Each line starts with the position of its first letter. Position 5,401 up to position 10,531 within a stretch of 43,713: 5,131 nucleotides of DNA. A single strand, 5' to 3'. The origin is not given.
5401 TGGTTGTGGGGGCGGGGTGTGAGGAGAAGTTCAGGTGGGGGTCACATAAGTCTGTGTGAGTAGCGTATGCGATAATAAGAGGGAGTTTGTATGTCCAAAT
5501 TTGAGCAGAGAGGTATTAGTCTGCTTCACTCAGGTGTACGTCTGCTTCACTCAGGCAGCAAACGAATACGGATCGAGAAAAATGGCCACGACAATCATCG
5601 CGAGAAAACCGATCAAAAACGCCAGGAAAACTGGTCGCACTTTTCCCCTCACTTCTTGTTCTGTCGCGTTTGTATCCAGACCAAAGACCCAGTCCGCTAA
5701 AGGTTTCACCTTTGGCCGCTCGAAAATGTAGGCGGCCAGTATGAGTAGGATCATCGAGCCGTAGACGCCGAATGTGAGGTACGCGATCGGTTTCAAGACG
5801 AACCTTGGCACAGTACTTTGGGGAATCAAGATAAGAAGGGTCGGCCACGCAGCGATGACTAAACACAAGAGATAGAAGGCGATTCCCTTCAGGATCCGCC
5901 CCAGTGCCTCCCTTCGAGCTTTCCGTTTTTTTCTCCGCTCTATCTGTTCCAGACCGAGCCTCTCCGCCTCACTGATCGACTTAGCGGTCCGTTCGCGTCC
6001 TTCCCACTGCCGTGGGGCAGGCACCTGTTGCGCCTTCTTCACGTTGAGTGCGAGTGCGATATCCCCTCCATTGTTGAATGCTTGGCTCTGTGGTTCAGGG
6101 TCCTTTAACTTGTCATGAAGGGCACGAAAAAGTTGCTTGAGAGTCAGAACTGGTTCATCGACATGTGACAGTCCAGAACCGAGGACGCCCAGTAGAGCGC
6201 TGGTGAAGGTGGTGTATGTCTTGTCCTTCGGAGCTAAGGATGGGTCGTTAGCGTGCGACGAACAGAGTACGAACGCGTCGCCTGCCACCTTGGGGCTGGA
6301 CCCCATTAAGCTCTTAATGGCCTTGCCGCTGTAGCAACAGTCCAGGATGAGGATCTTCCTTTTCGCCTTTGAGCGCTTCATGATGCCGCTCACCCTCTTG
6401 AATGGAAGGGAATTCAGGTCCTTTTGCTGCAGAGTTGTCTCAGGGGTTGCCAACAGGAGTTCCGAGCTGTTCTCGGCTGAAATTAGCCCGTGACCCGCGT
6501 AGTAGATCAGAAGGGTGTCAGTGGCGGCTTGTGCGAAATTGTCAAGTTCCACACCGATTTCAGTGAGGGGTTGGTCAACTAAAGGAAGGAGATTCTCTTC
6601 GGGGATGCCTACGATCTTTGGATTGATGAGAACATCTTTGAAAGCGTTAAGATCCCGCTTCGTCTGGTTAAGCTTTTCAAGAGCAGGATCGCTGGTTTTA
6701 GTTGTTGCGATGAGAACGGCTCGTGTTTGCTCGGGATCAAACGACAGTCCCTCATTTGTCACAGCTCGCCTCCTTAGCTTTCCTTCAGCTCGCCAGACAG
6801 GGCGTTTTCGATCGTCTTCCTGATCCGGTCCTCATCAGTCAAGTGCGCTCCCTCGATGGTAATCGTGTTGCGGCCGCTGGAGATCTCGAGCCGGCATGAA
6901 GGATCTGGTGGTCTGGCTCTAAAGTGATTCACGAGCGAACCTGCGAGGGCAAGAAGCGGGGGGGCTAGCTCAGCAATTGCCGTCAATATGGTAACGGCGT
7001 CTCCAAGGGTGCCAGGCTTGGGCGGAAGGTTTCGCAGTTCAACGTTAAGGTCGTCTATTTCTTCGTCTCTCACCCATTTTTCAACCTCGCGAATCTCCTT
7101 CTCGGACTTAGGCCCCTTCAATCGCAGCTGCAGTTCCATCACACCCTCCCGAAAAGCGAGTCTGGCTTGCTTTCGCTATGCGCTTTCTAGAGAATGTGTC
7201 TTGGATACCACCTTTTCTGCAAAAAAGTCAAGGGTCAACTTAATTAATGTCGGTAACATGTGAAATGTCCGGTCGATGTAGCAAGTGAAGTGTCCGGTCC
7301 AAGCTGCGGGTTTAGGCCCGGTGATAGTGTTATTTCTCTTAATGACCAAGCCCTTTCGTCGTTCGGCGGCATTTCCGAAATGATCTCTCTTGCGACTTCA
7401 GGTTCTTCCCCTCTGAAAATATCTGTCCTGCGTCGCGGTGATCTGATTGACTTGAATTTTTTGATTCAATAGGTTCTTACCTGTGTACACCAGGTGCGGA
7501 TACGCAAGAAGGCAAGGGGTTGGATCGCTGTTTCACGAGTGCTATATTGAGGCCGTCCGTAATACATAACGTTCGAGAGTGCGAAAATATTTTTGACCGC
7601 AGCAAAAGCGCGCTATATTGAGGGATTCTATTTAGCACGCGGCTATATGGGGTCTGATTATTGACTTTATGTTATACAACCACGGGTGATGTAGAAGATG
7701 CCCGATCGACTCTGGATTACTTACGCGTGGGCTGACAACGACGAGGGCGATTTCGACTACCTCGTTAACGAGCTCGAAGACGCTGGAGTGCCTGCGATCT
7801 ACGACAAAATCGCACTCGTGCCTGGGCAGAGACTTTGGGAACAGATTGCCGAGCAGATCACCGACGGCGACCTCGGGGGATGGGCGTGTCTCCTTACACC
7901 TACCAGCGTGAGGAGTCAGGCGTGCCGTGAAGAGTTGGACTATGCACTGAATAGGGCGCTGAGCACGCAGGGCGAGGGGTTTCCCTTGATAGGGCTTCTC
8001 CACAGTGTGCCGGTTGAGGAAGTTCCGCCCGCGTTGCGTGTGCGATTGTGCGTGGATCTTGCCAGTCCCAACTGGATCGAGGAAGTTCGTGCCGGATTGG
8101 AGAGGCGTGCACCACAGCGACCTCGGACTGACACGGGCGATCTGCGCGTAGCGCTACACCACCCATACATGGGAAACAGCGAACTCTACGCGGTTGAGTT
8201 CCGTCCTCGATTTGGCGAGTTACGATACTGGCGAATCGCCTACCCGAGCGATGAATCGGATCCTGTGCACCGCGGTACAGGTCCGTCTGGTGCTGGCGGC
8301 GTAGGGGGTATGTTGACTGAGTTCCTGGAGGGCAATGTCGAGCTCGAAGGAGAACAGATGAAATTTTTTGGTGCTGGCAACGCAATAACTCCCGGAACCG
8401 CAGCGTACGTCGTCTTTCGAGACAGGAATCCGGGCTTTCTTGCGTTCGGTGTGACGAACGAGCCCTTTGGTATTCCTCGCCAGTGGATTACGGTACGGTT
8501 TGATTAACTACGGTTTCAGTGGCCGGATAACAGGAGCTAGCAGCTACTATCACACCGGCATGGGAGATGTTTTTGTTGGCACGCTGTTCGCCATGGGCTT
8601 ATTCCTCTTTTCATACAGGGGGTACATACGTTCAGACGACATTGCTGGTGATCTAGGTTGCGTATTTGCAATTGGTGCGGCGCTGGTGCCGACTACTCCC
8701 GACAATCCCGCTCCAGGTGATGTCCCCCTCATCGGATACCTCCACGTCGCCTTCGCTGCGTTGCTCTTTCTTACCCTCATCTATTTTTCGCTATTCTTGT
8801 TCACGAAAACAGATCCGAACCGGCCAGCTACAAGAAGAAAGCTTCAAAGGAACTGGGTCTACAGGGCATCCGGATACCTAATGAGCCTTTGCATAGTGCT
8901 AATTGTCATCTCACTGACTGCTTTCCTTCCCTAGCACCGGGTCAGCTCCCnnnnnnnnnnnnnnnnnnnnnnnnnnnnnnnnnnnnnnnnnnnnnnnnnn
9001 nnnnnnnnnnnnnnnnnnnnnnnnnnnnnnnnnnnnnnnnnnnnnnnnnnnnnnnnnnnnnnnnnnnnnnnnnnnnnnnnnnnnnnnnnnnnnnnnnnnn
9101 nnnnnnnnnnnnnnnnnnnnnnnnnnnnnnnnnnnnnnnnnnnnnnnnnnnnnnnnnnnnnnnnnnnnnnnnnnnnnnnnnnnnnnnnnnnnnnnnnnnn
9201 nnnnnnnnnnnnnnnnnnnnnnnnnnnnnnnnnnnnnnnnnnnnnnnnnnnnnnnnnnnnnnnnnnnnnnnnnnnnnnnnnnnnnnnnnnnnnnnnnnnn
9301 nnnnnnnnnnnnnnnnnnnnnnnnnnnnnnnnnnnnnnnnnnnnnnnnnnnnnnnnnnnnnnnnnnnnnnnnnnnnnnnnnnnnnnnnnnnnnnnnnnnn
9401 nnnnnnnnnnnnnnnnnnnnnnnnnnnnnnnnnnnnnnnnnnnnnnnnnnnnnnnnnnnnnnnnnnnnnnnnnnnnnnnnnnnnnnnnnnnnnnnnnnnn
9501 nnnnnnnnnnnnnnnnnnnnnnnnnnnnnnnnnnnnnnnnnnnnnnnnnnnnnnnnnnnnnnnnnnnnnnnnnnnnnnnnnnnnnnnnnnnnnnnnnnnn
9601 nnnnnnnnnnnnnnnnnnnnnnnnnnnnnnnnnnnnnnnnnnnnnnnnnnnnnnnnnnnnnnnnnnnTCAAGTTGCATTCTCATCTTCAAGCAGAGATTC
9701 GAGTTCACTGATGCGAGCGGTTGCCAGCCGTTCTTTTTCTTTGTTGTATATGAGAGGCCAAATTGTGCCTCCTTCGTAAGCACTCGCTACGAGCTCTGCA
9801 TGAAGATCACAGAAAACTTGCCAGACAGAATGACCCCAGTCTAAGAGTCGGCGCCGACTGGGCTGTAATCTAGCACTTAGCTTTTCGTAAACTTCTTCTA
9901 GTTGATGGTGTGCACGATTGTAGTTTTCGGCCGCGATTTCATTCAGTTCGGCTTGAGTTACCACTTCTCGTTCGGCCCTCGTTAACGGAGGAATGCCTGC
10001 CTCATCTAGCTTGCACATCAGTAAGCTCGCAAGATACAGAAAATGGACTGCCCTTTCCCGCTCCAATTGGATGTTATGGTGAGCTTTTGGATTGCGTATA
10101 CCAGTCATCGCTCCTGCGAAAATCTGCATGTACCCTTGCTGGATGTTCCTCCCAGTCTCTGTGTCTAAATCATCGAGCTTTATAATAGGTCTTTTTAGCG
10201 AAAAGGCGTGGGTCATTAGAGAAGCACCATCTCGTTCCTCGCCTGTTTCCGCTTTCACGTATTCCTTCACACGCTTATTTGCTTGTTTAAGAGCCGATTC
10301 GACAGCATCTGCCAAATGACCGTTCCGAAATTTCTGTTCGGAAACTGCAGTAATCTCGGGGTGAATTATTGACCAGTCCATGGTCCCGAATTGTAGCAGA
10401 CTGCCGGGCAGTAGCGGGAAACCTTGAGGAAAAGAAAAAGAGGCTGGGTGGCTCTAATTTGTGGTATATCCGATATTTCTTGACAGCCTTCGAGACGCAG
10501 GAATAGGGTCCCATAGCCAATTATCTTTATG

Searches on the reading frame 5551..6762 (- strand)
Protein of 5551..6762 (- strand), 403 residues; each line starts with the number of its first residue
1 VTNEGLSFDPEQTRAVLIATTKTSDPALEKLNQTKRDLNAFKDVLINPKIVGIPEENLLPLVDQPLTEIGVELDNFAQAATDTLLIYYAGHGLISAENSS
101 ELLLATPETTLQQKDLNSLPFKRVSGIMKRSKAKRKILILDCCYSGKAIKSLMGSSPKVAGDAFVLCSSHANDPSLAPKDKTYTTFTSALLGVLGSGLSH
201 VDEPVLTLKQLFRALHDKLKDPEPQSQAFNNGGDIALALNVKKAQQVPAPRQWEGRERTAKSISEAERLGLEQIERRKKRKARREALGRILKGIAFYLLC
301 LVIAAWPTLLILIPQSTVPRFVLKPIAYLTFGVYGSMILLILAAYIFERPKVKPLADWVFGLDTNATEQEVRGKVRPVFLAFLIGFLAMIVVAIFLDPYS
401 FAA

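Call 9: search_protein_families(library=pfam, proteins=[window:5551-6762:-], max_evalue=0.01)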
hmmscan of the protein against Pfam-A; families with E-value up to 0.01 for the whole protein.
window:5551-6762:- (403 aa): 2 families
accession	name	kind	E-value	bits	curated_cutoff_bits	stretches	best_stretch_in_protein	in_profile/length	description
PF00656.27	Peptidase_C14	-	1.2e-10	41.9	21.4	1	15-225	4-213/233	Caspase domain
PF01650.23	Peptidase_C13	-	3e-05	24.1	22.8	1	77-220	104-235/258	Peptidase C13 family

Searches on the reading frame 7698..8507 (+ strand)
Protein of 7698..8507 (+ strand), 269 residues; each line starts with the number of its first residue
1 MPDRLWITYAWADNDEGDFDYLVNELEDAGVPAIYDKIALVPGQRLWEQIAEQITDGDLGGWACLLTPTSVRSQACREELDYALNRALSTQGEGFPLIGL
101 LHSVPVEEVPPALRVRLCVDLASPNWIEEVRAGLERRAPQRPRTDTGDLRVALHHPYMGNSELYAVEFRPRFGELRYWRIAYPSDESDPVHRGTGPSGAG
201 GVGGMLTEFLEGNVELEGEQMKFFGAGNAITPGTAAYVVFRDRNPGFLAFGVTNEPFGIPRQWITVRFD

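Call 9: search_protein_families(library=pfam, proteins=[window:7698-8507:+], max_evalue=0.01)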
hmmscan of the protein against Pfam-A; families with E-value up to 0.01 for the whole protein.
window:7698-8507:+ (269 aa): 2 families
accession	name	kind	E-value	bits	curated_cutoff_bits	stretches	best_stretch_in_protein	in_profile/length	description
PF13676.11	TIR_2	-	5.3e-12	46.7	28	1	7-123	3-110/122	TIR domain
PF24382.1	DUF7538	-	0.00042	20.6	27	0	156-197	20-61/83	Family of unknown function (DUF7538)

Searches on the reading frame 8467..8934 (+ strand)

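Call 9: search_protein_families(library=pfam, proteins=[window:8467-8934:+], max_evalue=0.01)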
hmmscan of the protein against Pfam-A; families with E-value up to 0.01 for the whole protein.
window:8467-8934:+ (155 aa): 1 family
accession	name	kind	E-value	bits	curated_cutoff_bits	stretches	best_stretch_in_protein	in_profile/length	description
PF06197.19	DUF998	-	0.00064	19.8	30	1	64-148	79-152/184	Protein of unknown function (DUF998)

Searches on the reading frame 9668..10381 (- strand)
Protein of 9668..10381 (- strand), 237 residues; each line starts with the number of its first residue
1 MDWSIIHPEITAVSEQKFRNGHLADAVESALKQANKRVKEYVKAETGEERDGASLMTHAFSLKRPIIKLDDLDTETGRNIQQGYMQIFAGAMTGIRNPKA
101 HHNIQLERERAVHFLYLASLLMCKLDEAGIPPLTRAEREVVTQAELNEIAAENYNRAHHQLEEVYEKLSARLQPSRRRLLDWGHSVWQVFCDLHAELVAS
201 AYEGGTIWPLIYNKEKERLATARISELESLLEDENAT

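Call 9: search_protein_families(library=pfam, proteins=[window:9668-10381:-], max_evalue=0.01)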
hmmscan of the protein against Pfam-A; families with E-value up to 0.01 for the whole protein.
window:9668-10381:- (237 aa): 2 families
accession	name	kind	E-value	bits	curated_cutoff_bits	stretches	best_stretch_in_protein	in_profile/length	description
PF09509.15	Hypoth_Ymh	-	7e-28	97.3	25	1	6-124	3-118/119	Protein of unknown function (Hypoth_ymh)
PF07007.17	LprI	-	4.9e-12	46.6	22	1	137-227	5-106/106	Lysozyme inhibitor LprI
